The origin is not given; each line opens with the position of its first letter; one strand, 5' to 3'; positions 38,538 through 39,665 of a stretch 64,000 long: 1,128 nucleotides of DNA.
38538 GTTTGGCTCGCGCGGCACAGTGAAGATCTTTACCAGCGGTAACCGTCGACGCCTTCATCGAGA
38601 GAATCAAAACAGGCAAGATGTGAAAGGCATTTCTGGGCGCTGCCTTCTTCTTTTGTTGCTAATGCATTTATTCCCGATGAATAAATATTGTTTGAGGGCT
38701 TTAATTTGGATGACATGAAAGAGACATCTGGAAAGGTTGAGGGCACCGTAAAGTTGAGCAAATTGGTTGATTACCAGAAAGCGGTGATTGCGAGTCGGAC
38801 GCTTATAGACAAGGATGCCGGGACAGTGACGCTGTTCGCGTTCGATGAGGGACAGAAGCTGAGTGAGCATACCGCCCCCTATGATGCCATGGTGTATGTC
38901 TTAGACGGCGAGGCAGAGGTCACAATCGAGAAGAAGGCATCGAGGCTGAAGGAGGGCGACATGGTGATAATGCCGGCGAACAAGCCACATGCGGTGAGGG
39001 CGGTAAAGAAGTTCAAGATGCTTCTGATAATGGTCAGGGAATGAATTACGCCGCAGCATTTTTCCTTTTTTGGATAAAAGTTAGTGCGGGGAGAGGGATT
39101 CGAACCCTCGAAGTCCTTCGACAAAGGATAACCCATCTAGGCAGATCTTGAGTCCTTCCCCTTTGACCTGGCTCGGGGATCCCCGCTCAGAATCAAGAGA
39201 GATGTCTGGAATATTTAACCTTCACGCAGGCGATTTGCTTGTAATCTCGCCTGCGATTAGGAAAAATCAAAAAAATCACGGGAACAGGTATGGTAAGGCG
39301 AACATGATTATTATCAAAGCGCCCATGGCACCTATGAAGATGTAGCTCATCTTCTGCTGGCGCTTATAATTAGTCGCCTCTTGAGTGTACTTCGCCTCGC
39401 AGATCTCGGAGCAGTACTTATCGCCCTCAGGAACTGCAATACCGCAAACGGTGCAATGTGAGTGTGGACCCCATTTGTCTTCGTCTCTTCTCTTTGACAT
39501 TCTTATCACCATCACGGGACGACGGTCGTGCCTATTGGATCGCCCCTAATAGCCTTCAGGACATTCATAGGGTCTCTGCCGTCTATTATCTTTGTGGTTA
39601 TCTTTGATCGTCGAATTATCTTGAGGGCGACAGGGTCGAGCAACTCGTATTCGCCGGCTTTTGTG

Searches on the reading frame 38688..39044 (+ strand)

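Call 24: search_protein_families(library=pfam, proteins=[window:38688-39044:+], max_evalue=0.01)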
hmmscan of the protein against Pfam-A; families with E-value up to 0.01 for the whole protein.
window:38688-39044:+ (118 aa): 12 families
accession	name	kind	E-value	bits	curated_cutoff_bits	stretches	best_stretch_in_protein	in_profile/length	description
PF07883.17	Cupin_2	-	9.8e-14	51.3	27.2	1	49-116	2-69/70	Cupin domain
PF05899.18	Cupin_3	-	7.4e-06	26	23.5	1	63-99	23-60/74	EutQ-like cupin domain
PF02311.25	AraC_binding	-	1.8e-05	24.9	21.1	1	53-107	11-65/135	AraC-like ligand binding domain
PF12973.13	Cupin_7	-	0.00011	22.4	27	1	41-111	29-95/105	ChrR Cupin-like domain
PF21621.3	MPI_cupin_dom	-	0.00025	21.4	27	1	67-99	31-63/79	Mannose-6-phosphate isomerase, cupin domain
PF12852.13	Cupin_6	-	0.0012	19.1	26.7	1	67-104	36-75/183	Cupin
PF00190.28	Cupin_1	-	0.002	18.2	22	1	65-108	54-104/151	Cupin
PF06339.18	Ectoine_synth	-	0.0036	18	27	1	58-113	48-105/127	Ectoine synthase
PF06249.18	EutQ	-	0.0065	16.7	21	1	58-99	88-129/152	Ethanolamine utilisation protein EutQ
PF01135.25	PCMT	-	0.0072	16.5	20.3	1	32-107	110-182/210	Protein-L-isoaspartate(D-aspartate) O-methyltransferase (PCMT)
PF05726.19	Pirin_C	-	0.0079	17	27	0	53-114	7-67/103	Pirin C-terminal cupin domain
PF14890.11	Intein_splicing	-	0.0088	16.3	35.8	0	7-101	12-100/155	Intein splicing domain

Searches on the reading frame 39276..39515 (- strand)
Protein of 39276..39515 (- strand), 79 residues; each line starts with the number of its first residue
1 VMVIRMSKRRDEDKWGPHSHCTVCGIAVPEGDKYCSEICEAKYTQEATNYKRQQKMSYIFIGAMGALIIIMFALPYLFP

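Call 25: search_protein_families(library=pfam, proteins=[window:39276-39515:-], max_evalue=0.01)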
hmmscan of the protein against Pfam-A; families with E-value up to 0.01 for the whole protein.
window:39276-39515:- (79 aa): 2 families
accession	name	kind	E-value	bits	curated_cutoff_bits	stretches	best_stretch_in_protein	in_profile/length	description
PF09889.16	DUF2116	-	1.4e-15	57.4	26.8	1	17-76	2-58/59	Probable treble clef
PF13240.11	Zn_Ribbon_1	-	0.0038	17.4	25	1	20-36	1-17/23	zinc-ribbon domain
